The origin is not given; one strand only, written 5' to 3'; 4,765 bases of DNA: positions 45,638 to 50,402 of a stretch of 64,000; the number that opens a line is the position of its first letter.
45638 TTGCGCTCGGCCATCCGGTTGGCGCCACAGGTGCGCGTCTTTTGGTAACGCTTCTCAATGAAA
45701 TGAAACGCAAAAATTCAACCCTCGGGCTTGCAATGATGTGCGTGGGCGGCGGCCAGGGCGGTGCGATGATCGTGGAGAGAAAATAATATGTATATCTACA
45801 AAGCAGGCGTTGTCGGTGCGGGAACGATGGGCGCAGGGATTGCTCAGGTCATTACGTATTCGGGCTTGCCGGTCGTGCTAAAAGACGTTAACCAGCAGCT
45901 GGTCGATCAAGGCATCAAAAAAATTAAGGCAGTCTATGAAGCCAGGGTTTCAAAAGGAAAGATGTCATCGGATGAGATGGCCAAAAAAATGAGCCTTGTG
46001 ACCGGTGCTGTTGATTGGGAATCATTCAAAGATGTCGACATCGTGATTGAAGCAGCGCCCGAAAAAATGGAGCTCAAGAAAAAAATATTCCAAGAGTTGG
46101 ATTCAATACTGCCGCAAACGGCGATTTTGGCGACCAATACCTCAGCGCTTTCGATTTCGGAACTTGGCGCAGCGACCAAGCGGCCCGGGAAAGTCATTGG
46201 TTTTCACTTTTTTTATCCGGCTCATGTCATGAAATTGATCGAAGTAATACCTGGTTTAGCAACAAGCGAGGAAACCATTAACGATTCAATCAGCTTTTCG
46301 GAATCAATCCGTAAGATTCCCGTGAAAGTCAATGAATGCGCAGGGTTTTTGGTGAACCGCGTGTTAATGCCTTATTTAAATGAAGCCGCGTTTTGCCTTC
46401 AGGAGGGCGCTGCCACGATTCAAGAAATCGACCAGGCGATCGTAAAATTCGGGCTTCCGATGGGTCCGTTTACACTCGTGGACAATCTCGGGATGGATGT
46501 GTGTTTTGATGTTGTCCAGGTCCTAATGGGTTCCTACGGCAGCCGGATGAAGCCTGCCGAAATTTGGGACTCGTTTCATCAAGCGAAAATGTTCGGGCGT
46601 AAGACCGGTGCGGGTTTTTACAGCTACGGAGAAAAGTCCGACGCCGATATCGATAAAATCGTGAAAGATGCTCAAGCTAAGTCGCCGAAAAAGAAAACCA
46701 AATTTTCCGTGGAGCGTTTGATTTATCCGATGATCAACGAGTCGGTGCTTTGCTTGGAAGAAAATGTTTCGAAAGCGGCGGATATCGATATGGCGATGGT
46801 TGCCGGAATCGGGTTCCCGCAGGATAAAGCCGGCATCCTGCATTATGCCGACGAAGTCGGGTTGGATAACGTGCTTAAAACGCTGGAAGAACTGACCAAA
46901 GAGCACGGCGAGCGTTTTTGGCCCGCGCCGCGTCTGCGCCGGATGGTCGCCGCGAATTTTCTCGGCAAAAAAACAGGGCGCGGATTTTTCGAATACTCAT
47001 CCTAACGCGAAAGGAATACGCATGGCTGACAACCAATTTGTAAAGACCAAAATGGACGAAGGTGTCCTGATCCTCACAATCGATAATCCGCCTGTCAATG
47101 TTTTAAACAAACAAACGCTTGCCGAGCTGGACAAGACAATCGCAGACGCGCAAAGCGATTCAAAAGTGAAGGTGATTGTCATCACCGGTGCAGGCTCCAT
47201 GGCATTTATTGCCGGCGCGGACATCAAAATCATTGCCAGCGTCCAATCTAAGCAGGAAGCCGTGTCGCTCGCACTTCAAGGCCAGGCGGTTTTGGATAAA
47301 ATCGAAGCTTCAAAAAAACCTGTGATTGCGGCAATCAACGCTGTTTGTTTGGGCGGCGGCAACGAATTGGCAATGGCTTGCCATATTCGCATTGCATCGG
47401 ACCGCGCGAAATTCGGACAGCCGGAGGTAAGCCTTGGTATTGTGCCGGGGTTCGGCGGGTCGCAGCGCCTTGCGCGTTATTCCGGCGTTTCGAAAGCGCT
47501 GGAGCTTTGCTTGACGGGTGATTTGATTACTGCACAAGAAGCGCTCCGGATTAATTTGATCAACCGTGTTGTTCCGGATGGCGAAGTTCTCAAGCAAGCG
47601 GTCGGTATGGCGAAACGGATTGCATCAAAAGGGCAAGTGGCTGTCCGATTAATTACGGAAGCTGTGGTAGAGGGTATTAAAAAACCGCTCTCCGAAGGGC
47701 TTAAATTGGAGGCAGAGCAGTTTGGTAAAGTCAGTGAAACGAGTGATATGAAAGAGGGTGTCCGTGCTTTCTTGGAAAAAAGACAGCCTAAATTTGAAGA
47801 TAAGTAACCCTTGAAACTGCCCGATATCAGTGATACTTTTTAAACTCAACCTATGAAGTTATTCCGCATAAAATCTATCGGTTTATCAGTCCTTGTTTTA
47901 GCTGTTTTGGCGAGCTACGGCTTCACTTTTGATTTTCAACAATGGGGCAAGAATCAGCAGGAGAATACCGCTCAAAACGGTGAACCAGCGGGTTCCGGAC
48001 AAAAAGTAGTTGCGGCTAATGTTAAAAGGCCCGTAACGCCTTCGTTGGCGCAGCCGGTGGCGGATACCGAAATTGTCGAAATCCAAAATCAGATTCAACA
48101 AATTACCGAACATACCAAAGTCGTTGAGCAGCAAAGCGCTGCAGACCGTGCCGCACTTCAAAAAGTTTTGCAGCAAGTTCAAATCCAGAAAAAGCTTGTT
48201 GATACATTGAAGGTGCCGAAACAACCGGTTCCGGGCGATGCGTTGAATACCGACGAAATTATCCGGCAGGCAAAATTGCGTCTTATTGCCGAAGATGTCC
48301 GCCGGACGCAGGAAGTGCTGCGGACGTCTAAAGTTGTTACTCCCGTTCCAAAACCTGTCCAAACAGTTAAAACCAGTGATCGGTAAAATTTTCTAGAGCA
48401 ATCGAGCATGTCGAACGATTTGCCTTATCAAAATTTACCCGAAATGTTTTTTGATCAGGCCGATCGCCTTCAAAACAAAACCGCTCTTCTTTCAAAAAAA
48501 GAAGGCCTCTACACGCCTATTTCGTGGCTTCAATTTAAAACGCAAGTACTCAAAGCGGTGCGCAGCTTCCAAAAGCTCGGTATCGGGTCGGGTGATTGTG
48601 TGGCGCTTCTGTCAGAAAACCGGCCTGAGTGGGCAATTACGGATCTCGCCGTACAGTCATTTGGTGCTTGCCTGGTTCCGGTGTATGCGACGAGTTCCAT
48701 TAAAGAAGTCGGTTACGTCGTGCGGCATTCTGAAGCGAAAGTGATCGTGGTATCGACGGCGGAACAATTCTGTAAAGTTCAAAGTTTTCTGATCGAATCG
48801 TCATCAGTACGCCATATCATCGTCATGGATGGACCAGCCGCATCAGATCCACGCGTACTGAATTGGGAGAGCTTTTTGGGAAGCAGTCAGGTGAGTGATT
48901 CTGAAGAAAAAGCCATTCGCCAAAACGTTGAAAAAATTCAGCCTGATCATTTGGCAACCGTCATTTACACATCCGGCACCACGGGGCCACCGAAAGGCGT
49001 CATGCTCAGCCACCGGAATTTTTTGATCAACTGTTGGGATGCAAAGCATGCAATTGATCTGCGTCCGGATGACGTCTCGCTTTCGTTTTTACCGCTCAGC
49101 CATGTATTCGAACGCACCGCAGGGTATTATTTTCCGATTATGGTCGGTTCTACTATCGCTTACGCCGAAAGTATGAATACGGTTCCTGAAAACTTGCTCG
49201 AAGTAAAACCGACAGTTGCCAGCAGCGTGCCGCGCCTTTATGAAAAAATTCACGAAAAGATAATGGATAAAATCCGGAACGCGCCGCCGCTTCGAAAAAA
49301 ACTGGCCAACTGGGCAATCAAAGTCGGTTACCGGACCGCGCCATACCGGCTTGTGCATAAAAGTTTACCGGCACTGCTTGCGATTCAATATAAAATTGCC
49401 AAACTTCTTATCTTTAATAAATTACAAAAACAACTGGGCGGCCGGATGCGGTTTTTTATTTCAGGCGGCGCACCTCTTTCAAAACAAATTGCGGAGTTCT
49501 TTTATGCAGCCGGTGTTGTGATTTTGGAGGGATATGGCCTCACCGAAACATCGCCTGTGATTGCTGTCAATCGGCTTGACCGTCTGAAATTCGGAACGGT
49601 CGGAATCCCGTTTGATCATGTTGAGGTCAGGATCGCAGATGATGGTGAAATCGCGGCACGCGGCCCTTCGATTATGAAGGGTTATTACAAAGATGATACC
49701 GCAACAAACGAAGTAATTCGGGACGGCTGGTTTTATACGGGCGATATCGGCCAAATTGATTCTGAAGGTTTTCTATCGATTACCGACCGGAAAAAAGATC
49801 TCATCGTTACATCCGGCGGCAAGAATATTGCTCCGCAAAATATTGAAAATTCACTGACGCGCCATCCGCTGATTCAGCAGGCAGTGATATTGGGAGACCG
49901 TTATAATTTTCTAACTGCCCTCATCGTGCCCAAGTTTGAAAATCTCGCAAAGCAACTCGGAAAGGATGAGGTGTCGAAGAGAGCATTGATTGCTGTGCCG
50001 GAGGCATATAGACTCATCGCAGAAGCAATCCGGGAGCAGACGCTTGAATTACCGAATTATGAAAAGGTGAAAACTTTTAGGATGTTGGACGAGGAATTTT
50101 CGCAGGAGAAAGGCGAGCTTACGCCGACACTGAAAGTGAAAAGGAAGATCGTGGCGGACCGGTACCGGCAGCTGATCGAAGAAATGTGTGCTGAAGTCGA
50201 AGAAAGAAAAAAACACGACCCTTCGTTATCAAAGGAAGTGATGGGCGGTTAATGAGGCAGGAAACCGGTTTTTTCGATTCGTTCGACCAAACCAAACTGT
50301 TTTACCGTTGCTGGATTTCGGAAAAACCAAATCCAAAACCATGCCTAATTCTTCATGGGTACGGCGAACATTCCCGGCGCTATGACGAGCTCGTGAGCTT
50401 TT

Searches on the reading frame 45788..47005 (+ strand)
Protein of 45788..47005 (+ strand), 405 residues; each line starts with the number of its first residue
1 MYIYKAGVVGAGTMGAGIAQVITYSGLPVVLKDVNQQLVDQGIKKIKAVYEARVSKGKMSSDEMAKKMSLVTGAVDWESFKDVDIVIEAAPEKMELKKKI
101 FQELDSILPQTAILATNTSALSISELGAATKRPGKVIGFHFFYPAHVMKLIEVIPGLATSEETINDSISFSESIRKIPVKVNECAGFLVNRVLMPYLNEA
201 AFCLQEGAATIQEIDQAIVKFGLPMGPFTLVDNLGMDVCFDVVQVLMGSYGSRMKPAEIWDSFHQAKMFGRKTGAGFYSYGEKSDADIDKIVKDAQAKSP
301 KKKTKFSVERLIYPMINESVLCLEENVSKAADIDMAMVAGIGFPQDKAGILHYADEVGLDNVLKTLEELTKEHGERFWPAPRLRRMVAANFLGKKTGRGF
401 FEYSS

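Call 3: search_protein_families(library=pfam, proteins=[window:45788-47005:+], max_evalue=0.01)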
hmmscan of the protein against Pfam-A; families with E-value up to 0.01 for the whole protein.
window:45788-47005:+ (405 aa): 3 families
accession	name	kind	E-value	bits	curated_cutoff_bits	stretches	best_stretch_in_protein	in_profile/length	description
PF02737.24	3HCDH_N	-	8.4e-63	212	22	1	5-184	1-180/180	3-hydroxyacyl-CoA dehydrogenase, NAD binding domain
PF00725.27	3HCDH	-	1.9e-50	169.8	22.1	2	186-280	1-97/97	3-hydroxyacyl-CoA dehydrogenase, C-terminal domain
PF03446.21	NAD_binding_2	-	0.002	18.6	21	1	6-75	2-63/161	NAD binding domain of 6-phosphogluconate dehydrogenase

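Call 77: search_protein_families(library=ncbifam, proteins=[window:45788-47005:+], max_evalue=1e-10)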
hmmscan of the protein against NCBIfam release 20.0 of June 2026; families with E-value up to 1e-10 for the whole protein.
window:45788-47005:+ (405 aa): 19 families
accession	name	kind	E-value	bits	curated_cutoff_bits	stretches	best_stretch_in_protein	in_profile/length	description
NF004474.0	PRK05808.1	subfamily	2.5e-116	387.9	408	2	1-280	1-282/283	3-hydroxybutyryl-CoA dehydrogenase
NF008363.0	PRK11154.1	equivalog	1.1e-105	354.3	869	1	3-389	309-701/708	fatty acid oxidation complex subunit alpha FadJ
NF008727.0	PRK11730.1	equivalog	1.7e-100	337.4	870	1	4-390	314-710/717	fatty acid oxidation complex subunit alpha FadB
NF006124.0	PRK08268.1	subfamily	6.9e-100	335.4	508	1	5-291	9-298/507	3-hydroxyacyl-CoA dehydrogenase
NF005715.0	PRK07530.1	equivalog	1.8e-95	319.7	420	2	2-283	3-286/292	3-hydroxybutyryl-CoA dehydrogenase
TIGR02440.1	FadJ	equivalog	1.5e-94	317.6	968.45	1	3-388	304-693/699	fatty acid oxidation complex subunit alpha FadJ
NF006722.0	PRK09260.1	equivalog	1.2e-92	310.3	429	2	5-284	4-285/289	3-hydroxyacyl-CoA dehydrogenase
NF005875.0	PRK07819.1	subfamily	2.6e-89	299.5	319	2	3-280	5-286/287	3-hydroxybutyryl-CoA dehydrogenase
TIGR02437.1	FadB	equivalog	8.6e-88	295.4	933.55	1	5-387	315-707/714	fatty acid oxidation complex subunit alpha FadB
TIGR02441.1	fa_ox_alpha_mit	equivalog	2.6e-86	290.3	964.65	1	5-383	337-725/737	fatty acid oxidation complex subunit alpha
TIGR02279.1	PaaC-3OHAcCoADH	equivalog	2.8e-83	280.5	669.4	1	6-289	8-294/503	3-hydroxyacyl-CoA dehydrogenase PaaH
NF004699.0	PRK06035.1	equivalog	4e-74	249.4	500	1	3-247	3-251/294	3-hydroxyacyl-CoA dehydrogenase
NF006143.0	PRK08293.1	equivalog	3.4e-62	210.4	312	1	5-282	6-289/291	3-hydroxyacyl-CoA dehydrogenase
NF006125.0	PRK08269.1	equivalog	2.1e-60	204.5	427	2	6-284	8-300/334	3-hydroxybutyryl-CoA dehydrogenase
NF042925.1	FHMPC_DH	equivalog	1.7e-52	178.6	500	1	5-287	2-287/304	5-formyl-3-hydroxy-2-methylpyridine 4-carboxylate 5-dehydrogenase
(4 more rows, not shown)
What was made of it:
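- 44596..47807 (+): Beta-oxidation genes: acetyl-CoA C-acyltransferase (44596-45786), FadB/FadJ-type 3-hydroxyacyl-CoA dehydrogenase (45788-47005) and enoyl-CoA hydratase (47022-47807). Pfam (call 3) and NCBIfam (call 77).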

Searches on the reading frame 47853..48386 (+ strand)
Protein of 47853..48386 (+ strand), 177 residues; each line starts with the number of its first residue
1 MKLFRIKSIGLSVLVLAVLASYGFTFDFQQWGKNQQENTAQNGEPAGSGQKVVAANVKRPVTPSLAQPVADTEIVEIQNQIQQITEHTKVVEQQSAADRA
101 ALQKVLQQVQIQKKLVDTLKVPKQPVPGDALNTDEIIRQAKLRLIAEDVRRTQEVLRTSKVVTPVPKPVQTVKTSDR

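Call 16: search_protein_families(library=pfam, proteins=[window:47853-48386:+], max_evalue=0.001)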
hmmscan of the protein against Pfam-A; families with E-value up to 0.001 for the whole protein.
window:47853-48386:+ (177 aa): 0 families

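Call 77: search_protein_families(library=ncbifam, proteins=[window:47853-48386:+], max_evalue=1e-10)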
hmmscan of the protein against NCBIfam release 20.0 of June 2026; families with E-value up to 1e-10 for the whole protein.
window:47853-48386:+ (177 aa): 0 families

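Call 78: search_protein_families(library=padloc, proteins=[window:47853-48386:+], max_evalue=0.01)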
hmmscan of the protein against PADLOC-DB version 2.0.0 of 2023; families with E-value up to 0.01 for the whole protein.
window:47853-48386:+ (177 aa): 0 families

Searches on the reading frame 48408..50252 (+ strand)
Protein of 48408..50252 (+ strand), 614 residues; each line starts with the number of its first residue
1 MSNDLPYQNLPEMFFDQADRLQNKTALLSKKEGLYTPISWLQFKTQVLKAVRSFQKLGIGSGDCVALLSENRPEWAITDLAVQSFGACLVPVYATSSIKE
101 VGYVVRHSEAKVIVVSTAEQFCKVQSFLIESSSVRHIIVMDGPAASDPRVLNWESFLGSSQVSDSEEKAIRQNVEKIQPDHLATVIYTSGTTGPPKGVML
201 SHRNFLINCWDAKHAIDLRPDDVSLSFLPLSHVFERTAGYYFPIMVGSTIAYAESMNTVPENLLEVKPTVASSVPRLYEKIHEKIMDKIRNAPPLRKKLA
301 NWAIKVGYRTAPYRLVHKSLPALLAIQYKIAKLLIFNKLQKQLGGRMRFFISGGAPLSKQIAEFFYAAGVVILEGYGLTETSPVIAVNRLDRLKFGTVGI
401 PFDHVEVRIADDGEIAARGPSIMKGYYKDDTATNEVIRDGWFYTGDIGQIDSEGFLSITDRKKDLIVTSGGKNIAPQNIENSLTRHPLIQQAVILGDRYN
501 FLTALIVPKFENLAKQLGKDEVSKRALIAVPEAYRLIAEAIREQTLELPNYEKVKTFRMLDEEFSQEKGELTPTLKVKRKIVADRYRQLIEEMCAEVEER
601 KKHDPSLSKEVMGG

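Call 16: search_protein_families(library=pfam, proteins=[window:48408-50252:+], max_evalue=0.001)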
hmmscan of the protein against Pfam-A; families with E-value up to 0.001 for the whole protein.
window:48408-50252:+ (614 aa): 2 families
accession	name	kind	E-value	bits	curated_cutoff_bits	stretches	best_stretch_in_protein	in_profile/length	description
PF00501.34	AMP-binding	-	7.4e-83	278.9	29.9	1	14-427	1-384/384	AMP-binding enzyme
PF23562.2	AMP-binding_C_3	-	2.6e-10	41.2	20.8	1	464-596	2-122/124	AMP-binding enzyme C-terminal domain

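Call 77: search_protein_families(library=ncbifam, proteins=[window:48408-50252:+], max_evalue=1e-10)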
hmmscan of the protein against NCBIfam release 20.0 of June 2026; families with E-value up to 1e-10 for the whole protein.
window:48408-50252:+ (614 aa): 91 families (the best 25 are shown)
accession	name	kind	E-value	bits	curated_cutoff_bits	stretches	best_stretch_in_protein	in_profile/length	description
NF038343.1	ligase_FadD11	exception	3.3e-106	356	950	1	30-596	21-583/585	fatty acid--CoA ligase FadD11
NF004837.0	PRK06187.1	subfamily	7.5e-90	301.7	476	2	7-286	7-279/531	long-chain-fatty-acid--CoA ligase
NF005801.1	PRK07656.1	equivalog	1.4e-69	235.1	657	2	9-284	2-270/500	FadD3 family acyl-CoA ligase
NF004114.0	PRK05605.1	equivalog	4.9e-66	223.2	766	2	342-496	336-502/575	long-chain-fatty-acid--CoA ligase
NF005702.0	PRK07514.1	subfamily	2e-59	201.3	558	2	332-496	257-433/506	malonyl-CoA synthase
NF002966.0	PRK03640.1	equivalog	6.5e-59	199.8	556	2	336-497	245-416/483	o-succinylbenzoate--CoA ligase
NF005714.0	PRK07529.1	subfamily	1.8e-57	195.1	632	2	347-496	340-508/640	acyl-CoA synthetase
NF009233.0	PRK12583.1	subfamily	2.5e-57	194.5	832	2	370-496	346-483/558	fatty acid CoA ligase family protein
NF005307.0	PRK06839.1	equivalog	1.1e-56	192.6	748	2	346-498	265-428/496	o-succinylbenzoate--CoA ligase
NF006182.0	PRK08316.1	subfamily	2.9e-56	191.1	663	2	9-254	12-245/523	fatty acyl-CoA synthetase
TIGR01923.1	menE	equivalog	1.4e-55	188.9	330.15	2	346-497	225-382/442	o-succinylbenzoate--CoA ligase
NF006181.0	PRK08314.1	subfamily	1.6e-53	181.9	705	2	344-499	318-488/563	long-chain-fatty-acid--CoA ligase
NF041592.1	carboxyl_red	equivalog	9.1e-53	179.2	1300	2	33-291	73-345/1160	carboxylic acid reductase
NF004758.0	PRK06087.1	equivalog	3.1e-52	177.7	736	2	345-496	303-466/548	medium-chain fatty-acid--CoA ligase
NF052269.1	Staph_lig_FadD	equivalog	1.6e-51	175.2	650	2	338-496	258-426/499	long-chain-fatty-acid--CoA ligase FadD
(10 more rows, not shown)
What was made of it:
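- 48408..51103 (+): Long-chain fatty-acid--CoA ligase (48408-50252) overlapping an alpha/beta hydrolase of the Hydrolase_4 / lysophospholipase-L2-like kind (50252-51103). Best NCBIfam names are FadD11 / long-chain-fatty-acid--CoA ligase and lysophospholipase L2, all below their cut-offs (call 77).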
